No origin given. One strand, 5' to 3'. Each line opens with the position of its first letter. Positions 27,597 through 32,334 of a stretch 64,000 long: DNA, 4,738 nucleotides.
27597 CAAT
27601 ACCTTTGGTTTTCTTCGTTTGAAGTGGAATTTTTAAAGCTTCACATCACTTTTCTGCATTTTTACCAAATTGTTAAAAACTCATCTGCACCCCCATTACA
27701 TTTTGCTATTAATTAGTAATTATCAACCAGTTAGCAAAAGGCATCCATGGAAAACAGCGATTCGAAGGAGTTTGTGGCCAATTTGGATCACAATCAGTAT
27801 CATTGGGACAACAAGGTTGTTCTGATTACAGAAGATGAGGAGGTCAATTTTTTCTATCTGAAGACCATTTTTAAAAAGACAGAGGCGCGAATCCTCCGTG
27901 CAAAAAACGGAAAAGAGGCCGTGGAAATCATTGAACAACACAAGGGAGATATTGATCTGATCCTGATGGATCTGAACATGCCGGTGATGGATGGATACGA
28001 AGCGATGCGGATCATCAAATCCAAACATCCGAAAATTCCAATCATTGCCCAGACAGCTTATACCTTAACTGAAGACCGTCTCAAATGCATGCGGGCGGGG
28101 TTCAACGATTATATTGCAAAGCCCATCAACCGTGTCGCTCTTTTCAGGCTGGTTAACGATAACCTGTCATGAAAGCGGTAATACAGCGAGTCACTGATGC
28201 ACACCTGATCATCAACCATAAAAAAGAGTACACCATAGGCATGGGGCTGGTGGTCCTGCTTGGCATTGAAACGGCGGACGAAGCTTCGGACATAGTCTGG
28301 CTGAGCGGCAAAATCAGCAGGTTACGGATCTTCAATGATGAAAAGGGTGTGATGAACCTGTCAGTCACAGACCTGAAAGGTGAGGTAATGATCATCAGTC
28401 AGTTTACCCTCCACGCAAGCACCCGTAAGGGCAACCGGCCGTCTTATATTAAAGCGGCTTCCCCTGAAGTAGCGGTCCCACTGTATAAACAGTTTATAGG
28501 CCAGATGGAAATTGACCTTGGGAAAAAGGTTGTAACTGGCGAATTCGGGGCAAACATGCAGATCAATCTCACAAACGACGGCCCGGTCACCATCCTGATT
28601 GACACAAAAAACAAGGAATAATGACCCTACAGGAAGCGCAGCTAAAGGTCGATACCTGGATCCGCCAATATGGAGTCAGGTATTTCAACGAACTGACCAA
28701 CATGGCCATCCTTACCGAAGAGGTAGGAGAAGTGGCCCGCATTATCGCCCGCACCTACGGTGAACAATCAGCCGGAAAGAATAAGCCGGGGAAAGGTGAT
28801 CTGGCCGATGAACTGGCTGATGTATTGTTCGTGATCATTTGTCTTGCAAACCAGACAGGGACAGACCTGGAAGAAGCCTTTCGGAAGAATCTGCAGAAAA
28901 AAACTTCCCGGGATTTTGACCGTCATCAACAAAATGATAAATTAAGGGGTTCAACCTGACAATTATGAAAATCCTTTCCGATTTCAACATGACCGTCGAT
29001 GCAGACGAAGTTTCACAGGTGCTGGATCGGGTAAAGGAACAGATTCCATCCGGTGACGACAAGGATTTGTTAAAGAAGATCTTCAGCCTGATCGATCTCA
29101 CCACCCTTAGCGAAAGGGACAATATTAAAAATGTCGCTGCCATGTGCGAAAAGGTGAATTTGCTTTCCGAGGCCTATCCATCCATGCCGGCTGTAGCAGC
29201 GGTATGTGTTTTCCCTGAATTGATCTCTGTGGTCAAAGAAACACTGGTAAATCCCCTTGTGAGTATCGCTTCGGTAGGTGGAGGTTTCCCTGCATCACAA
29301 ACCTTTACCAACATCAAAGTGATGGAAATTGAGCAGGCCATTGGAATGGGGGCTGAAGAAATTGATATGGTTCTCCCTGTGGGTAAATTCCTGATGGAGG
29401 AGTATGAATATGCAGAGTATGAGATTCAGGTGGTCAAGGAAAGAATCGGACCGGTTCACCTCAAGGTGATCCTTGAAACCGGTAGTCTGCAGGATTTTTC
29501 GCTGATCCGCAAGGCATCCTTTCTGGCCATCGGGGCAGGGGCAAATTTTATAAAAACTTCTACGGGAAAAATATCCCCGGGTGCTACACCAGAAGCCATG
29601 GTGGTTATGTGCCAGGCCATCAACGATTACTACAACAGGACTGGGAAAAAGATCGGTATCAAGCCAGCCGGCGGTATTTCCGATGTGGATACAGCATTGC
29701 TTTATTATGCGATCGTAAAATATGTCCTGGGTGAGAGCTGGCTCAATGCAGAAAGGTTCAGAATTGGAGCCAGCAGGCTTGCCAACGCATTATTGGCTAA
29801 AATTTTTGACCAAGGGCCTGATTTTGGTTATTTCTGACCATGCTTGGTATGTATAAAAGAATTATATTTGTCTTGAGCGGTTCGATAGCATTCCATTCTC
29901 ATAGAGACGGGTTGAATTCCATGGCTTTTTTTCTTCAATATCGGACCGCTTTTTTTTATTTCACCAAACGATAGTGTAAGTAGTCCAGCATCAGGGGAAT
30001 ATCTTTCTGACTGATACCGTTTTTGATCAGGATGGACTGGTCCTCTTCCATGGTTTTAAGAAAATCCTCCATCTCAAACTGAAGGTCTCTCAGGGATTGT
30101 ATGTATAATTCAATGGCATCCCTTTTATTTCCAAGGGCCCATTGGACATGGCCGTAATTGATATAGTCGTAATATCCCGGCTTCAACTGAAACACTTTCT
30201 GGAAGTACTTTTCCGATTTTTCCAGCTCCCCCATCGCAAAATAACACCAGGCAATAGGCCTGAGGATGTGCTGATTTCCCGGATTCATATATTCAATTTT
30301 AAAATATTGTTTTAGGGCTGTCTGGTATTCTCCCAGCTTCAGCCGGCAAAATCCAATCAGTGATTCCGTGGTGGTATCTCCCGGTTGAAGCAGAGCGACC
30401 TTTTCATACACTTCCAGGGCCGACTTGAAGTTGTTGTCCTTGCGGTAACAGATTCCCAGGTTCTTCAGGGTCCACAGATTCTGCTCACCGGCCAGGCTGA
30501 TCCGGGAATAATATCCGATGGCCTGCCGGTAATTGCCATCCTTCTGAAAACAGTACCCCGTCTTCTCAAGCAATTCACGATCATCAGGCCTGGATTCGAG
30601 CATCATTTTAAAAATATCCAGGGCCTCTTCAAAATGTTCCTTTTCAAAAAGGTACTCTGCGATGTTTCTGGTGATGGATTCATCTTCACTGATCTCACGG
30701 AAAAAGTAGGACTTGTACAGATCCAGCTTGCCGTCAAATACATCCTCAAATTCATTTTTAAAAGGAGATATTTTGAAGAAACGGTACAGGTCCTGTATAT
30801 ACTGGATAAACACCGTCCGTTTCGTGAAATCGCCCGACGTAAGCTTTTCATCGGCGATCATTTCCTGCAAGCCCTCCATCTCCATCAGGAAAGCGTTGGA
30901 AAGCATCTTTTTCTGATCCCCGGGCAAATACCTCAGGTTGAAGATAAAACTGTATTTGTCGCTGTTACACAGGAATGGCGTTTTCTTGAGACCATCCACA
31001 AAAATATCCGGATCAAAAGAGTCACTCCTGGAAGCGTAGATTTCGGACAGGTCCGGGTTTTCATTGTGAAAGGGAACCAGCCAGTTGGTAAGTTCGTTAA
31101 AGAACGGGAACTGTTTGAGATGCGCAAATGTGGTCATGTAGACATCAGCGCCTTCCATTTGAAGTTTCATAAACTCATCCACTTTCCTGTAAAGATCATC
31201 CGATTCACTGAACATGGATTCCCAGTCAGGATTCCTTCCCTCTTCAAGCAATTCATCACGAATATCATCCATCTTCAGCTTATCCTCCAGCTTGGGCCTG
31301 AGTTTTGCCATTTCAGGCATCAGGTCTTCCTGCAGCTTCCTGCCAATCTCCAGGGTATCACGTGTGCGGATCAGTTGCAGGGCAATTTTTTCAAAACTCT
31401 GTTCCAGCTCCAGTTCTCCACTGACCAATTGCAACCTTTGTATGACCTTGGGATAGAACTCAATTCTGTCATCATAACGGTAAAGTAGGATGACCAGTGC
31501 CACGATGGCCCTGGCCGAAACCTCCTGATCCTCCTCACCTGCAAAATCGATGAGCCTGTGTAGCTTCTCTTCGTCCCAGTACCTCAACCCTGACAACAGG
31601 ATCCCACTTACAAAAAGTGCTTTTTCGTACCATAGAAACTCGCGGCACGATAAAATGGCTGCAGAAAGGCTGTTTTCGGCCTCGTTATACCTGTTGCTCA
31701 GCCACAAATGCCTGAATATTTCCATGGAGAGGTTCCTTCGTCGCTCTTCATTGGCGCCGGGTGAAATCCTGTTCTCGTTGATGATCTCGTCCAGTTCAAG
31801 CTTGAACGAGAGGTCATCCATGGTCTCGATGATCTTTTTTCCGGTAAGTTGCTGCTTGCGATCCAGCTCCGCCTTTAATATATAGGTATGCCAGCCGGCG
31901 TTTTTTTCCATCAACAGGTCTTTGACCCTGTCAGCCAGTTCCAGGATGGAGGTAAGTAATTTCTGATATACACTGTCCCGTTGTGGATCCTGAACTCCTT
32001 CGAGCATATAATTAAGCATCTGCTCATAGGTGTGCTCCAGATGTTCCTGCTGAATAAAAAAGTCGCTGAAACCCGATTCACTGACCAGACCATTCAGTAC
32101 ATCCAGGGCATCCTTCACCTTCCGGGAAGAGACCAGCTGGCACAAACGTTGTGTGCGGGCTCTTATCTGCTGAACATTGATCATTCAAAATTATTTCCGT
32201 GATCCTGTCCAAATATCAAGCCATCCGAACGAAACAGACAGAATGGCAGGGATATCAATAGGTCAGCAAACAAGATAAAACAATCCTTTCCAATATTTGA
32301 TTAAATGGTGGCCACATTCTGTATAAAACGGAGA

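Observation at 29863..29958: Candidate novel sRNA between convergent deoC and TPR genes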

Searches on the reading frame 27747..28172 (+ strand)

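Call 17: search_protein_families(library=pfam, proteins=[window:27747-28172:+], max_evalue=0.01)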
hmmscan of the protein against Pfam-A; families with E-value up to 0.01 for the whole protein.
window:27747-28172:+ (141 aa): 1 family
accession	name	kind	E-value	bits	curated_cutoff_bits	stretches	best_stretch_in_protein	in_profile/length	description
PF00072.30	Response_reg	-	1.5e-27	96.4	30.2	1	25-136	1-110/111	Response regulator receiver domain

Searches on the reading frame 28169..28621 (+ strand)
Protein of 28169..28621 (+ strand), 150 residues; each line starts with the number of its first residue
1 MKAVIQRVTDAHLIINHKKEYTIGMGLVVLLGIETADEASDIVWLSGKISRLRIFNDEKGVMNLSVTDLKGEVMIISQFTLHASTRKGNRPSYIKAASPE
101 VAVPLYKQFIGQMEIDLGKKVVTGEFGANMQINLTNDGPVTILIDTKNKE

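Call 17: search_protein_families(library=pfam, proteins=[window:28169-28621:+], max_evalue=0.01)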
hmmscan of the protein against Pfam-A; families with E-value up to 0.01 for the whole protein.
window:28169-28621:+ (150 aa): 1 family
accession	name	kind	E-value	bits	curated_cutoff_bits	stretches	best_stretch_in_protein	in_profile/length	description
PF02580.21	Tyr_Deacylase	-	4.6e-53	179.9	25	1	2-145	1-144/144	D-Tyr-tRNA(Tyr) deacylase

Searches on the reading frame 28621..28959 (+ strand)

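Call 17: search_protein_families(library=pfam, proteins=[window:28621-28959:+], max_evalue=0.01)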
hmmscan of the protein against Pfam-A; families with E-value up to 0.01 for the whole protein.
window:28621-28959:+ (112 aa): 3 families
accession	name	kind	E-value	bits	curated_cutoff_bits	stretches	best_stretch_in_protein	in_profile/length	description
PF03819.22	MazG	-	5.5e-15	55.8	22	1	23-98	2-70/74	MazG nucleotide pyrophosphohydrolase domain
PF01503.22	PRA-PH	-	4.2e-05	24.3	21.3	1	29-89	32-81/86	Phosphoribosyl-ATP pyrophosphohydrolase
PF12643.12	MazG-like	-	5.3e-05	23.8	27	1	57-101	30-74/85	MazG-like family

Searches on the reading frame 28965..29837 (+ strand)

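Call 17: search_protein_families(library=pfam, proteins=[window:28965-29837:+], max_evalue=0.01)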
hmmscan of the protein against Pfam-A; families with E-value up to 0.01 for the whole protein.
window:28965-29837:+ (290 aa): 1 family
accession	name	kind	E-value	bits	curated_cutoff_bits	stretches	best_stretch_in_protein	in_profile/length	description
PF01791.15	DeoC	-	4.4e-18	66.2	23.8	1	42-240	5-201/229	DeoC/LacD family aldolase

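Call 65: search_protein_families(library=ncbifam, proteins=[window:28965-29837:+], max_evalue=0.01)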
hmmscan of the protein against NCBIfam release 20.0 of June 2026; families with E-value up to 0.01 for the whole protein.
window:28965-29837:+ (290 aa): 1 family
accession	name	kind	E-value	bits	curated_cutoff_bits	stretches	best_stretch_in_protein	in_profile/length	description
TIGR00126.1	deoC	equivalog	8.2e-47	159.4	117.3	1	40-259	3-205/211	deoxyribose-phosphate aldolase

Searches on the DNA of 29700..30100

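Call 3: search_rna_families(source=window, start=29700, end=30100, threshold=evalue, max_evalue=10, show_alignments=3)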
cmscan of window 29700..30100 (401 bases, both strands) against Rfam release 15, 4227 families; matches with E-value up to 10: 3.
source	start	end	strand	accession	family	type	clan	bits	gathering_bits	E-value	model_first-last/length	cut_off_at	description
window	30018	30082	+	RF00145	snoZ105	Gene; snRNA; snoRNA; CD-box;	-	15.8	45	5.3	1-72/72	no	Small nucleolar RNA Z105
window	29881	29945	-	RF00357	snoR44_J54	Gene; snRNA; snoRNA; CD-box;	CL00069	14.5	48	7.7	1-97/97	no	Small nucleolar RNA R44/J54/Z268 family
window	29858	29922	+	RF00947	mir-929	Gene; miRNA;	-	13.3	56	7.4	1-74/74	no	mir-929 microRNA precursor family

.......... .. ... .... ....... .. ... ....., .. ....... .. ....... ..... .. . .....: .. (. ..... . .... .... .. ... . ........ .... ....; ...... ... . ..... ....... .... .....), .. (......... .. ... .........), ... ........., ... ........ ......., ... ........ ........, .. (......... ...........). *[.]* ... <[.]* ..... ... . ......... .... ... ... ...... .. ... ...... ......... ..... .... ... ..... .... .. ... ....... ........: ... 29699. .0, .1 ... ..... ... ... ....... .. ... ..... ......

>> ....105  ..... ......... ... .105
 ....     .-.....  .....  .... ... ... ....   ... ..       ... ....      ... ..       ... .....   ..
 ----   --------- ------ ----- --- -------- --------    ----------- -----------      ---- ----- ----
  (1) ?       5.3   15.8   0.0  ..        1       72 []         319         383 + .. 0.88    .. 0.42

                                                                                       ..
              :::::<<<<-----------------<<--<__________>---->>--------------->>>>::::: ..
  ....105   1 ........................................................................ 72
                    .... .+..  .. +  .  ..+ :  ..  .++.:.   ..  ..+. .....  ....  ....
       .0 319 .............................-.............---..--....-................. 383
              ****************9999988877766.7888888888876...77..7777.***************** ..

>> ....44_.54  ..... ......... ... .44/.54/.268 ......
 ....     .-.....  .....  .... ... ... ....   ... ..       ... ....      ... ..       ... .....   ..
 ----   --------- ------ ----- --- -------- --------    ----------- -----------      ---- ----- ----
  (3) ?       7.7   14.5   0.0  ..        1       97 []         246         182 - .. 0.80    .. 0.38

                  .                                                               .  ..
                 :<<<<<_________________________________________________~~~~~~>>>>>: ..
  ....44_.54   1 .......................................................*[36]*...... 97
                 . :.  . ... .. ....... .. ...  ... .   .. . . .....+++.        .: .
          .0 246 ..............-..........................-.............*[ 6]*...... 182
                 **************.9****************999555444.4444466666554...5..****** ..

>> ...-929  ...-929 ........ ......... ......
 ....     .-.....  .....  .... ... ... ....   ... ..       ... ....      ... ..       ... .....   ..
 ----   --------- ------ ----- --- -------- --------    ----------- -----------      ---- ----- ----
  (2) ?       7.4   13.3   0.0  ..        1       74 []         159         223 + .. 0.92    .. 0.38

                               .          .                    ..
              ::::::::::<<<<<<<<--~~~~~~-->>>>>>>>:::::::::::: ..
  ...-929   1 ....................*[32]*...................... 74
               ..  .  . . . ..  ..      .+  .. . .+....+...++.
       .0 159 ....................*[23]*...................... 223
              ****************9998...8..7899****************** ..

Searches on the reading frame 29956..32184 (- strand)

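Call 17: search_protein_families(library=pfam, proteins=[window:29956-32184:-], max_evalue=0.01)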
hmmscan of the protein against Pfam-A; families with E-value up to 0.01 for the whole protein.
window:29956-32184:- (742 aa): 15 families
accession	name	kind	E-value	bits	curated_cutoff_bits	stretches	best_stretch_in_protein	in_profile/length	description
PF00515.34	TPR_1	-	8.8e-20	70.1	27.8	2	572-602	3-33/34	Tetratricopeptide repeat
PF07719.23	TPR_2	-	1.2e-18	66.1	27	2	573-603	4-34/34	Tetratricopeptide repeat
PF13424.12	TPR_12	-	2.1e-16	60.3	30.1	2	543-596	10-71/77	Tetratricopeptide repeat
PF14559.12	TPR_19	-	1.1e-13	51.7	25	1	615-664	2-51/68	Tetratricopeptide repeat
PF13176.12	TPR_7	-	4.3e-12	45.6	27.9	1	572-603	1-34/36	Tetratricopeptide repeat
PF13174.12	TPR_6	-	2.3e-10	40.8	26.3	0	644-664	6-26/33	Tetratricopeptide repeat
PF13181.12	TPR_8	-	9.7e-10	38.3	25.7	1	644-669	7-32/34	Tetratricopeptide repeat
PF13428.12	TPR_14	-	2.1e-08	34.5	23.5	0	508-541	7-40/44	Tetratricopeptide repeat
PF13371.12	TPR_9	-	2.2e-08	34.4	35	1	577-627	2-52/73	Tetratricopeptide repeat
PF13432.12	TPR_16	-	3e-08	34.4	32.7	0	508-562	3-57/65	Tetratricopeptide repeat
PF12895.13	ANAPC3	-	7.7e-08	33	27.2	1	550-629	3-81/82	Anaphase-promoting complex, cyclosome, subunit 3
PF13374.12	TPR_10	-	2.8e-06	27.6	27.5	0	571-596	3-28/42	Tetratricopeptide repeat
PF23914.1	TPR_CcmH_CycH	-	0.00016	22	42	0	515-562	100-147/158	Cytochrome c-type biogenesis protein H TPR domain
PF25064.1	ARM_TT21_5th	-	0.00021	22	27.8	0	508-568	7-67/117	TT21 fifth ARM repeats domain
PF14938.12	SNAP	-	0.0045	16.9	25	0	574-629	118-173/282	Soluble NSF attachment protein, SNAP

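Call 65: search_protein_families(library=ncbifam, proteins=[window:29956-32184:-], max_evalue=0.01)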
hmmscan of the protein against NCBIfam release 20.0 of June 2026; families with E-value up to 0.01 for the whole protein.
window:29956-32184:- (742 aa): 15 families
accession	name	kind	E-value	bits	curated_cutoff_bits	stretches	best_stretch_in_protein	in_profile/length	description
NF040959.1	MamA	equivalog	7.5e-16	58.2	200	1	484-668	19-203/204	magnetosome protein MamA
TIGR02552.1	LcrH_SycD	equivalog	7.3e-13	48.4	104.8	2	585-668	33-116/136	SycD/LcrH family type III secretion system chaperone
NF047371.1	FlcA_CTERM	equivalog_domain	1.2e-12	47.2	300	2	577-666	445-535/646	periplasmic flagellar collar protein FlcA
TIGR02917.1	PEP_TPR_lipo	equivalog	1.3e-11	43.2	312.2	1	506-673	503-670/899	XrtA/PEP-CTERM system TPR-repeat protein PrsT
TIGR02521.1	type_IV_pilW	equivalog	3.7e-07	29.9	154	1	504-600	101-199/234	type IV pilus biogenesis/stability protein PilW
NF002725.1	PRK02603.1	equivalog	1.1e-06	28.7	143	1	540-598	39-100/173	photosystem I assembly protein Ycf3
NF053607.1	CHU_0125_OmpA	equivalog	3.3e-06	25.9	620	0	615-700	30-116/639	CHU_0125 family OmpA-like outer membrane integrity protein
NF052230.1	T9SS_PorE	exception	0.00014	20.3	600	1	575-663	62-150/648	PorE family type IX secretion system protein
NF033762.1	social_mot_Tgl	equivalog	0.00015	21.2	225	0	616-705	43-134/252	social motility TPR repeat lipoprotein Tgl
TIGR03939.1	PGA_TPR_OMP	equivalog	0.00026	19.3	366.65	1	520-671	37-187/800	poly-beta-1,6 N-acetyl-D-glucosamine export porin PgaA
NF047507.1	TPR_BatC_Lepto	exception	0.00038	20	175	0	512-603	34-129/214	TPR repeat-containing protein BatC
TIGR00540.1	TPR_hemY_coli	hypoth_equivalog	0.00065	18.6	142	0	614-696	302-384/385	heme biosynthesis-associated TPR protein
NF052415.1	T3SS_chap_SctY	equivalog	0.00076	20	70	0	513-564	17-68/106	type III secretion apparatus assembly chaperone SctY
NF008757.0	PRK11788.1-5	equivalog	0.0041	16.3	363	0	519-700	124-311/388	lipopolysaccharide assembly protein LapB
NF047558.1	TPR_END_plus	domain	0.0044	16.9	32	0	644-675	5-36/56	TPR end-of-group domain-containing protein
